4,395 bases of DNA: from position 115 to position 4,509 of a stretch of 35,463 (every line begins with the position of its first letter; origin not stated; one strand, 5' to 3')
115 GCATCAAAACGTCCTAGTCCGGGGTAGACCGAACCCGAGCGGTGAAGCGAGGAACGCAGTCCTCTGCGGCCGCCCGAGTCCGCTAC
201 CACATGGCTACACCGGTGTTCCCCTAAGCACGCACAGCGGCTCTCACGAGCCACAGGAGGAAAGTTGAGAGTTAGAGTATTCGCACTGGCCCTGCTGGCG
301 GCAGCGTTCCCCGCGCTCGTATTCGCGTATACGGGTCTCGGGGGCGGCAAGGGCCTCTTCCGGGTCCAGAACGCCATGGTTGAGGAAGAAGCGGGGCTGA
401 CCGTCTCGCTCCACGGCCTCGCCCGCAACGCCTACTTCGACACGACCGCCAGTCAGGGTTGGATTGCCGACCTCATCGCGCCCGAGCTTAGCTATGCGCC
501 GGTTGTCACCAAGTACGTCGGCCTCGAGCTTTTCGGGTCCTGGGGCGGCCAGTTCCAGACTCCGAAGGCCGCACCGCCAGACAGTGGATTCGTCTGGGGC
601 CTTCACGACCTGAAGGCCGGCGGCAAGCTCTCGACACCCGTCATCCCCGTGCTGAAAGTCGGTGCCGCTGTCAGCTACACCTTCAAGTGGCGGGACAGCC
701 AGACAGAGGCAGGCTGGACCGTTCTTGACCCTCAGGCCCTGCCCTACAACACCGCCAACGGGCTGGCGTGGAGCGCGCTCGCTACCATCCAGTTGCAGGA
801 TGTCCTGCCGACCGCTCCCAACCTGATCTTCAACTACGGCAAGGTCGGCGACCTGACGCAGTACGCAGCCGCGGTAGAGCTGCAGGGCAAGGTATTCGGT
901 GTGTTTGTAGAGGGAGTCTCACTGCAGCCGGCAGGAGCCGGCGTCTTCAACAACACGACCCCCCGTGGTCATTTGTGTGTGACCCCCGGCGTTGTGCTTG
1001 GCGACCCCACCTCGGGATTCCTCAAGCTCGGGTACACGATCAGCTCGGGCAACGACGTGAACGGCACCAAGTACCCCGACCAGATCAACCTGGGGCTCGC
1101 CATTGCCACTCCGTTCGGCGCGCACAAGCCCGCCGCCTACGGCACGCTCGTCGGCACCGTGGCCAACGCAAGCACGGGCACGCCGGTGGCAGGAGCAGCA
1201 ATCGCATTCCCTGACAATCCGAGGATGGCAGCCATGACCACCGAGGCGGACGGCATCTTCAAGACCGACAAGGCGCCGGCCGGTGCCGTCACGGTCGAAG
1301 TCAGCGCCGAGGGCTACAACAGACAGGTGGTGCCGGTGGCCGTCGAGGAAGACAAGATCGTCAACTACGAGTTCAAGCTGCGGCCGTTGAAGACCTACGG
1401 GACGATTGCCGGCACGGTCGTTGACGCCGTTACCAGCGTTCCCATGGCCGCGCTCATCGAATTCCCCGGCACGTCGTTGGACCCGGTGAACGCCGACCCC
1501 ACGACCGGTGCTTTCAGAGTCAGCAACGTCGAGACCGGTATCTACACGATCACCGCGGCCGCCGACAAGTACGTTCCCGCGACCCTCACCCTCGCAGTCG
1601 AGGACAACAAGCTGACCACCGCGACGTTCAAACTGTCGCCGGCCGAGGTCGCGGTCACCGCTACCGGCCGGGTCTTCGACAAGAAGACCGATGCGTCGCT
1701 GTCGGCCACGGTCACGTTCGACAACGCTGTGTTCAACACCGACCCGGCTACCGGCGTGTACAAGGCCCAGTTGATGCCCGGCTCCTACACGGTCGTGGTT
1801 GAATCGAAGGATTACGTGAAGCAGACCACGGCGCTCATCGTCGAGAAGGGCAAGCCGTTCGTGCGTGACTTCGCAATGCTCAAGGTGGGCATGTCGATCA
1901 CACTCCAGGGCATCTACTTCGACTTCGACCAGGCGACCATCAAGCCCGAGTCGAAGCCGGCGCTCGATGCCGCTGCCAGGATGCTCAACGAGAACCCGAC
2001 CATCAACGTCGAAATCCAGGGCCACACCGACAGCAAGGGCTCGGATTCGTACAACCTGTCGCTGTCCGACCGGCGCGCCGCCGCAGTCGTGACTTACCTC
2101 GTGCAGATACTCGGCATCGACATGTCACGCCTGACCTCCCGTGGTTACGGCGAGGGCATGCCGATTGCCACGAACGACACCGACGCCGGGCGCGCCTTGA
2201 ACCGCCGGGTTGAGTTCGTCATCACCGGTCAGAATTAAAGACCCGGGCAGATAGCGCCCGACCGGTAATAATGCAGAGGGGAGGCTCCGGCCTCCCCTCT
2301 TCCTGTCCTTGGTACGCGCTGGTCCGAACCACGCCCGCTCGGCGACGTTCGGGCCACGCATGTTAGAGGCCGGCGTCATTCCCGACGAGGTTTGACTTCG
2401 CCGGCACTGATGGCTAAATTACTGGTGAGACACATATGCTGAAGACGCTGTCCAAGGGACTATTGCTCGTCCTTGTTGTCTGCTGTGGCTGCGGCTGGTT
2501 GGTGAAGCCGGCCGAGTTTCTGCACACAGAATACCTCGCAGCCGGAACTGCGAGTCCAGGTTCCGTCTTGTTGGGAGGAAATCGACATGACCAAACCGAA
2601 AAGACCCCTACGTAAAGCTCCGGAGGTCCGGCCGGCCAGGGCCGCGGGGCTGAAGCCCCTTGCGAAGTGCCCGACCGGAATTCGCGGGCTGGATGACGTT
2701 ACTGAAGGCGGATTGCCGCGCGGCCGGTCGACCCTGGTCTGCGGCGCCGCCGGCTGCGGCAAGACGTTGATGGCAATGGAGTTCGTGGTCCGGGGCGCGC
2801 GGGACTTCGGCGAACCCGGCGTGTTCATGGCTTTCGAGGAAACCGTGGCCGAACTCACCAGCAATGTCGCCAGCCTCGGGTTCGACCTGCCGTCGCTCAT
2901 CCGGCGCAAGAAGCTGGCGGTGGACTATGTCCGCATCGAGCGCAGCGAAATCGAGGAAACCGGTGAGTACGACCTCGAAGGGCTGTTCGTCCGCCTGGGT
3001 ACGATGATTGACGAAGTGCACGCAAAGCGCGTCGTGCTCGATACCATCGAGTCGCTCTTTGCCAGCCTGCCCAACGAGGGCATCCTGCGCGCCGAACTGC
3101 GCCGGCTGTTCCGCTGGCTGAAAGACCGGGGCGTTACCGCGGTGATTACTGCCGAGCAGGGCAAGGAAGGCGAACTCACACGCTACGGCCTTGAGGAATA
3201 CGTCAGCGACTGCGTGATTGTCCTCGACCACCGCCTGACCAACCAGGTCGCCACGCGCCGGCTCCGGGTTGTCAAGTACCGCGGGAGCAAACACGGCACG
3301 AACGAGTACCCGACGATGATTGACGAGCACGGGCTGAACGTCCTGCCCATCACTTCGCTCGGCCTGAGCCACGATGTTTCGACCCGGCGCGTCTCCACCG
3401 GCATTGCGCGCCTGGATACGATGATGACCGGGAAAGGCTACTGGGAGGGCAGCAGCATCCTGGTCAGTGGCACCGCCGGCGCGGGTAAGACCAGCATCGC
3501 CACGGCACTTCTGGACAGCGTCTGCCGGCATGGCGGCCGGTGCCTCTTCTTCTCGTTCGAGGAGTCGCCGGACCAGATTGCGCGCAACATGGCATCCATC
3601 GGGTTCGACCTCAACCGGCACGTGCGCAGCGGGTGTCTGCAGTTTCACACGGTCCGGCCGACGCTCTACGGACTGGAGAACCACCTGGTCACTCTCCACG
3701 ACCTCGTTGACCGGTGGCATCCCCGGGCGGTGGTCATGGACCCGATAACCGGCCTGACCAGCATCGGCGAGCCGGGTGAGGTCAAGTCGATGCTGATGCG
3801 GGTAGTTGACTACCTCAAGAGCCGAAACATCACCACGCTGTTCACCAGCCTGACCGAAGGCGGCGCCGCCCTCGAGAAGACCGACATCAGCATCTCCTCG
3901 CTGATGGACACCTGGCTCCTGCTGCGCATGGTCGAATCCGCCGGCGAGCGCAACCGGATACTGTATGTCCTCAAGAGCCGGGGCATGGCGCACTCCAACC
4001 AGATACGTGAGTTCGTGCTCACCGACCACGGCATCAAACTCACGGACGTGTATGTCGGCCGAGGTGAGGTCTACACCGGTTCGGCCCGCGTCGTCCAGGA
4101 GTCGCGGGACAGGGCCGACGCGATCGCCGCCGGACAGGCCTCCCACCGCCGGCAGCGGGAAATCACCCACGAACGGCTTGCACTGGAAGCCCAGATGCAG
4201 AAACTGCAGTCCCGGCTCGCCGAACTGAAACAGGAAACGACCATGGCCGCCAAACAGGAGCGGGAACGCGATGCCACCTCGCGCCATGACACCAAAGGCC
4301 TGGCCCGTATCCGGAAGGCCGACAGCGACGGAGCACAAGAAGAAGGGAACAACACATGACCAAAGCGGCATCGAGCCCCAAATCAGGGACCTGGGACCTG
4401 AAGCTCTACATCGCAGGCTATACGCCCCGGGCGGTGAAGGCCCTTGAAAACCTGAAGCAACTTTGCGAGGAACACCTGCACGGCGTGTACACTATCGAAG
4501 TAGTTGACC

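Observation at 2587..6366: KaiA-less KaiC/KaiB pair wired to a PAS-sigma54 activator instead of a histidine kinase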

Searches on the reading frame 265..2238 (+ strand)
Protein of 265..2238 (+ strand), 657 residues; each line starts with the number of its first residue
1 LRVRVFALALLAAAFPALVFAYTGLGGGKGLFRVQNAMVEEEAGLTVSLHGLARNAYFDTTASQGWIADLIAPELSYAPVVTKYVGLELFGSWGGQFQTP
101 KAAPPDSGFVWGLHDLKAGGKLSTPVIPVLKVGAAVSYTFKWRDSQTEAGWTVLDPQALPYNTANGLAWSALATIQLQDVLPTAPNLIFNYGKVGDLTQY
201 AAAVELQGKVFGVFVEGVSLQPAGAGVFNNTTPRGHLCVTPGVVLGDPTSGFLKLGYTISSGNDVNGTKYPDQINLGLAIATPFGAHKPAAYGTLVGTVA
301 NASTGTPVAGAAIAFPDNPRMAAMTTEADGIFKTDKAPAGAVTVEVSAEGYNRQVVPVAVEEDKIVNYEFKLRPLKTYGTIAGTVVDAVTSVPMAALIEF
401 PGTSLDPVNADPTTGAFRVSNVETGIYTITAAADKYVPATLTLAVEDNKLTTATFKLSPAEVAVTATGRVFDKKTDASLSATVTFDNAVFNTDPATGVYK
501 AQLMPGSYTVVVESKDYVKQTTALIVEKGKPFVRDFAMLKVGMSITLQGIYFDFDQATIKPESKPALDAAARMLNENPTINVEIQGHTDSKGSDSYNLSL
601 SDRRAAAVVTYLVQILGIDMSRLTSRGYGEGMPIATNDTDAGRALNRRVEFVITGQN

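Call 7: search_protein_families(library=pfam, proteins=[window:265-2238:+], max_evalue=0.01)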
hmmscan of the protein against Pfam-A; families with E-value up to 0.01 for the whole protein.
window:265-2238:+ (657 aa): 8 families
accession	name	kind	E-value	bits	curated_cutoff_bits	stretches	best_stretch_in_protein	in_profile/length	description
PF13620.12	CarboxypepD_reg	-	1.2e-23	83.7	32.3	3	294-372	1-81/82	Carboxypeptidase regulatory-like domain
PF00691.25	OmpA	-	3.6e-23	82.2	27.2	1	551-647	1-98/98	OmpA family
PF13715.12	CarbopepD_reg_2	-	2.2e-16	60.1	32.2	1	297-373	3-77/88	CarboxypepD_reg-like domain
PF08308.17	PEGA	-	9e-06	26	20.8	0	336-374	31-69/71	PEGA domain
PF05359.17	DUF748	-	0.00025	19.6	50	1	541-591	872-922/1037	Domain of Unknown Function (DUF748)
PF20608.4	Phage_tube_C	-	0.0039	17.9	24.1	0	325-360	42-78/82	Phage tail tube protein C-terminal domain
PF09430.16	EMC7_beta-sandw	-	0.0044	17.6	26.6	0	414-451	28-61/122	ER membrane protein complex subunit 7, beta-sandwich domain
PF25020.1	TTR_TEN1-4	-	0.005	17.2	27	0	297-367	11-80/86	Teneurin TTR-like domain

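Call 8: search_protein_families(library=ncbifam, proteins=[window:265-2238:+], max_evalue=0.001)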
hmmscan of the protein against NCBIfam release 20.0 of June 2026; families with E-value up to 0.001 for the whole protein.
window:265-2238:+ (657 aa): 38 families (the best 25 are shown)
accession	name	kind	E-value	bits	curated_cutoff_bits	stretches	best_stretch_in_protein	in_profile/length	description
NF053611.1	YiaD_Gzip_OmpA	equivalog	7e-38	130.4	175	1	548-653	102-206/206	YiaD family glycine zipper/OmpA-like lipoprotein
NF053612.1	anchor_PA1041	equivalog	1.5e-33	116.7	250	1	545-653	125-235/236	PA1041 family peptidoglycan-binding anchor lipoprotein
NF052230.1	T9SS_PorE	exception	3.2e-33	114.9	600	1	462-635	421-601/648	PorE family type IX secretion system protein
NF053613.1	OMP_toxin_LptF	equivalog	2.6e-31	109.2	400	1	542-655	135-247/256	lipotoxin F family OmpA-related lipoprotein LptF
NF053607.1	CHU_0125_OmpA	equivalog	7.6e-30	104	620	1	540-654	523-637/639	CHU_0125 family OmpA-like outer membrane integrity protein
NF033763.1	exchanger_TraB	exception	7.6e-29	100.1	700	1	544-654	388-498/522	outer membrane exchange protein TraB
NF045787.1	OmpABordt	equivalog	2.6e-28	99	200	1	550-655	87-191/194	outer membrane protein OmpA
NF053585.1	OMP_LP_YfiB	equivalog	3.6e-26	92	128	1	549-654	57-161/163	outer membrane lipoprotein YfiB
TIGR02802.1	Pal_lipo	equivalog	9.7e-26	89.9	125.35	1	550-652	2-103/104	peptidoglycan-associated lipoprotein Pal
NF045788.1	Omp38Acinit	equivalog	4.8e-23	81.8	500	1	549-656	242-349/354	outer membrane protein Omp38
NF052345.1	S_layer_anammox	exception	7.8e-20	69.9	1400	2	282-397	1301-1415/1596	Kustd1514 family S-layer glycoprotein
NF007804.1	PRK10510.1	equivalog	1.8e-19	70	307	1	550-653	114-216/219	OmpA family lipoprotein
NF006541.1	PRK09038.1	equivalog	6.6e-19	68.5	283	1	541-654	133-249/253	flagellar motor protein MotD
TIGR03350.1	type_VI_ompA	equivalog_domain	2.6e-18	66.3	139.8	1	551-652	33-136/137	type VI secretion system protein TssL, long form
NF007424.1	PRK09967.1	equivalog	3.6e-18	66.1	155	1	548-654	52-158/160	OmpA family protein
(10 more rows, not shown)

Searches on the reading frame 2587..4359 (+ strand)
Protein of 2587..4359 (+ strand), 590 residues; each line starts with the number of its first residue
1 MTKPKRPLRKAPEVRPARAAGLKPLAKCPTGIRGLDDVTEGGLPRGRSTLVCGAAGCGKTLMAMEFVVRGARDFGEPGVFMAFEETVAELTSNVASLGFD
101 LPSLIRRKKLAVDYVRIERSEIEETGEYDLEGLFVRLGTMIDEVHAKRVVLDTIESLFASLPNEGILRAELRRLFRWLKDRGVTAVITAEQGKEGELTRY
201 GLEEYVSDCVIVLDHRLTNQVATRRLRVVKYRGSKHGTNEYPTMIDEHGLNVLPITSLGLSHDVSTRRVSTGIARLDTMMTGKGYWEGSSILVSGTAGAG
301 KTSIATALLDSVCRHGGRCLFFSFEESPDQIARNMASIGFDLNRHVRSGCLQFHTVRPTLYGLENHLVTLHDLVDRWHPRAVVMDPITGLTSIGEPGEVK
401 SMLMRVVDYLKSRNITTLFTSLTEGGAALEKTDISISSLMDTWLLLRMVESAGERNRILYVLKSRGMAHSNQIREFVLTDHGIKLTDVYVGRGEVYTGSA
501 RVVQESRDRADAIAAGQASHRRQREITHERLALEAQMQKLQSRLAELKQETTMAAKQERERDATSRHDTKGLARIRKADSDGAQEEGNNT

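Call 7: search_protein_families(library=pfam, proteins=[window:2587-4359:+], max_evalue=0.01)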
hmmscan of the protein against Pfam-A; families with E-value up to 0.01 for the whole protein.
window:2587-4359:+ (590 aa): 21 families
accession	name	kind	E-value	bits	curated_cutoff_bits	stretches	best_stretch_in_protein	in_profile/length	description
PF06745.19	ATPase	-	1.1e-103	346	26.6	2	28-255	1-229/231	KaiC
PF13481.12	AAA_25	-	1.7e-19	70.6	27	2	268-398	14-163/195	AAA domain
PF03796.21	DnaB_C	-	6e-11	42.6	27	1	269-352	2-85/255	DnaB-like helicase C terminal domain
PF00154.27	RecA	-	8.4e-09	35.7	27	1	255-331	19-95/262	recA bacterial DNA recombination protein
PF13191.12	AAA_16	-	4.3e-07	31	32.6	1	288-327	24-63/167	AAA ATPase domain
PF24883.2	NPHP3_N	-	7.5e-07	29.9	24.8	1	290-334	24-67/164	Nephrocystin 3, N-terminal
PF13401.12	AAA_22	-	2.9e-06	28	27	0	289-331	6-47/130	AAA domain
PF01695.23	IstB_IS21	-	3.7e-05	23.8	24.1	1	290-325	94-129/238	IstB-like ATP binding protein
PF12775.13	AAA_7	-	5.2e-05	23.3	25.8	0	288-325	33-70/181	P-loop containing dynein motor region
PF20720.3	nSTAND3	-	7.9e-05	22.8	27.2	0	290-331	19-57/155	Novel STAND NTPase 3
PF05729.18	NACHT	-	0.00031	21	26.7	0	49-77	3-31/167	NACHT domain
PF09848.15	SLFN-g3_helicase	-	0.00063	19.6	24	0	291-312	4-25/354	Schlafen group 3, DNA/RNA helicase domain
PF00910.28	RNA_helicase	-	0.0008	20.3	21.5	0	50-74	2-26/105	RNA helicase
PF04851.21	ResIII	-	0.0014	19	22.5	0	47-89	24-67/164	Type III restriction enzyme, res subunit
PF00270.35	DEAD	-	0.0014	18.8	26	0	45-70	13-38/167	DEAD/DEAH box helicase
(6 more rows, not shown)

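Call 8: search_protein_families(library=ncbifam, proteins=[window:2587-4359:+], max_evalue=0.001)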
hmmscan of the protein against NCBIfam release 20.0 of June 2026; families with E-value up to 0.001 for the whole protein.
window:2587-4359:+ (590 aa): 18 families
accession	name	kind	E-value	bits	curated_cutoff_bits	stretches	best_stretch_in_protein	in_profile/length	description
NF006799.0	PRK09302.1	equivalog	3.9e-214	712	408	1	24-527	9-513/515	circadian clock protein KaiC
TIGR02655.1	circ_KaiC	equivalog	3.7e-99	332.6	546.25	1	27-501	2-477/484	circadian clock protein KaiC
TIGR03880.1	KaiC_arch_3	hypoth_equivalog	4e-57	193.3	249.45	2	31-253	1-218/224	KaiC domain-containing protein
TIGR03877.1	thermo_KaiC_1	hypoth_equivalog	5.2e-38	130.9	307.25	2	27-253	3-233/238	KaiC domain-containing protein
TIGR03881.1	KaiC_arch_4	hypoth_equivalog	9.7e-33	113.8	247.8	2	28-252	3-228/231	KaiC domain-containing protein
NF052589.1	ArlH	equivalog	1e-21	77.7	215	2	39-238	13-207/229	archaellum protein ArlH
NF004723.0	PRK06067.1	subfamily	4.9e-21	75.3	194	2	29-256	17-239/243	flagellar accessory protein FlaH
TIGR03878.1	thermo_KaiC_2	hypoth_equivalog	9.5e-14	51.3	232.2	1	39-197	29-182/259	KaiC domain-containing protein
TIGR00416.1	sms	equivalog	2e-13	49.9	403.05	2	265-484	72-278/454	DNA repair protein RadA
NF004629.0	PRK05973.1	equivalog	3.3e-11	42.7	156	1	287-345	63-121/237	DNA helicase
TIGR00665.1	DnaB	equivalog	2e-09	36.8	385.25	1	266-339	175-247/435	replicative DNA helicase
TIGR02012.1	tigrfam_recA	equivalog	2.7e-08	33.5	325.3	0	255-331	22-98/321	recombinase RecA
NF006306.0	PRK08506.1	equivalog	6e-07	28.4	596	1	269-338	175-242/472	replicative DNA helicase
NF006861.0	PRK09361.1-1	equivalog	7.8e-07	28.8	278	0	27-73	4-50/235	DNA repair and recombination protein RadB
NF038214.1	IS21_help_AAA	equivalog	1.7e-06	27.9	200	1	287-331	89-133/232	IS21-like element helper ATPase IstB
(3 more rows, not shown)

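Call 20: search_solved_structures(query=window:2587-4359:+, max_evalue=1e-20, show_alignments=2)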
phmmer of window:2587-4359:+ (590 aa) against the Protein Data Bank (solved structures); distinct sequences matched with E-value up to 1e-20: 44.
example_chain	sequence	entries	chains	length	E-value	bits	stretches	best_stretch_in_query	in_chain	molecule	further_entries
8dba_A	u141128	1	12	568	7.2e-181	605.8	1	24-574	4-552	Circadian clock protein KaiC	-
8fwi_A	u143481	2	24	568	1e-179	602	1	24-574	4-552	Circadian clock protein KaiC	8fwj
8db3_A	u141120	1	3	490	6.6e-177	592.7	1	25-510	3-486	Circadian clock protein KaiC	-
8zn5_B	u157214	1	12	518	3.7e-107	362.5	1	25-513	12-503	KaiC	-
8zn6_F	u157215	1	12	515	4.3e-97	329.3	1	25-511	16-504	KaiC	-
8jon_A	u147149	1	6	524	2e-95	323.7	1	22-516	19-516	Circadian clock oscillator protein KaiC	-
1tf7_A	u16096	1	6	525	8.5e-95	321.7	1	22-516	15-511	KaiC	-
7wdc_A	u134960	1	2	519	8.6e-95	321.7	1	22-512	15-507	Circadian clock protein kinase KaiC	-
3jzm_A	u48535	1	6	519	1.1e-94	321.3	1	22-512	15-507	Circadian clock protein kinase kaiC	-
1u9i_A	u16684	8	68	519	1.1e-94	321.3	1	22-512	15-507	KaiC | Circadian clock protein kinase kaiC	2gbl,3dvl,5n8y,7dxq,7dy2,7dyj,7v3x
7dyi_A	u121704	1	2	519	1.5e-94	320.9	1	22-512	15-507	Circadian clock protein kinase KaiC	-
4ijm_A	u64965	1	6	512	2.7e-94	320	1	25-516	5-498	Circadian clock protein kinase KaiC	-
7dye_A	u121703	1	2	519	2.8e-94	320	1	22-512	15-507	Circadian clock protein kinase KaiC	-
7dyk_A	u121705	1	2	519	2.8e-94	320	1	22-512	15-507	Circadian clock protein kinase KaiC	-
3k0a_A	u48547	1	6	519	2.9e-94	319.9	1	22-512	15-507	Circadian clock protein kinase KaiC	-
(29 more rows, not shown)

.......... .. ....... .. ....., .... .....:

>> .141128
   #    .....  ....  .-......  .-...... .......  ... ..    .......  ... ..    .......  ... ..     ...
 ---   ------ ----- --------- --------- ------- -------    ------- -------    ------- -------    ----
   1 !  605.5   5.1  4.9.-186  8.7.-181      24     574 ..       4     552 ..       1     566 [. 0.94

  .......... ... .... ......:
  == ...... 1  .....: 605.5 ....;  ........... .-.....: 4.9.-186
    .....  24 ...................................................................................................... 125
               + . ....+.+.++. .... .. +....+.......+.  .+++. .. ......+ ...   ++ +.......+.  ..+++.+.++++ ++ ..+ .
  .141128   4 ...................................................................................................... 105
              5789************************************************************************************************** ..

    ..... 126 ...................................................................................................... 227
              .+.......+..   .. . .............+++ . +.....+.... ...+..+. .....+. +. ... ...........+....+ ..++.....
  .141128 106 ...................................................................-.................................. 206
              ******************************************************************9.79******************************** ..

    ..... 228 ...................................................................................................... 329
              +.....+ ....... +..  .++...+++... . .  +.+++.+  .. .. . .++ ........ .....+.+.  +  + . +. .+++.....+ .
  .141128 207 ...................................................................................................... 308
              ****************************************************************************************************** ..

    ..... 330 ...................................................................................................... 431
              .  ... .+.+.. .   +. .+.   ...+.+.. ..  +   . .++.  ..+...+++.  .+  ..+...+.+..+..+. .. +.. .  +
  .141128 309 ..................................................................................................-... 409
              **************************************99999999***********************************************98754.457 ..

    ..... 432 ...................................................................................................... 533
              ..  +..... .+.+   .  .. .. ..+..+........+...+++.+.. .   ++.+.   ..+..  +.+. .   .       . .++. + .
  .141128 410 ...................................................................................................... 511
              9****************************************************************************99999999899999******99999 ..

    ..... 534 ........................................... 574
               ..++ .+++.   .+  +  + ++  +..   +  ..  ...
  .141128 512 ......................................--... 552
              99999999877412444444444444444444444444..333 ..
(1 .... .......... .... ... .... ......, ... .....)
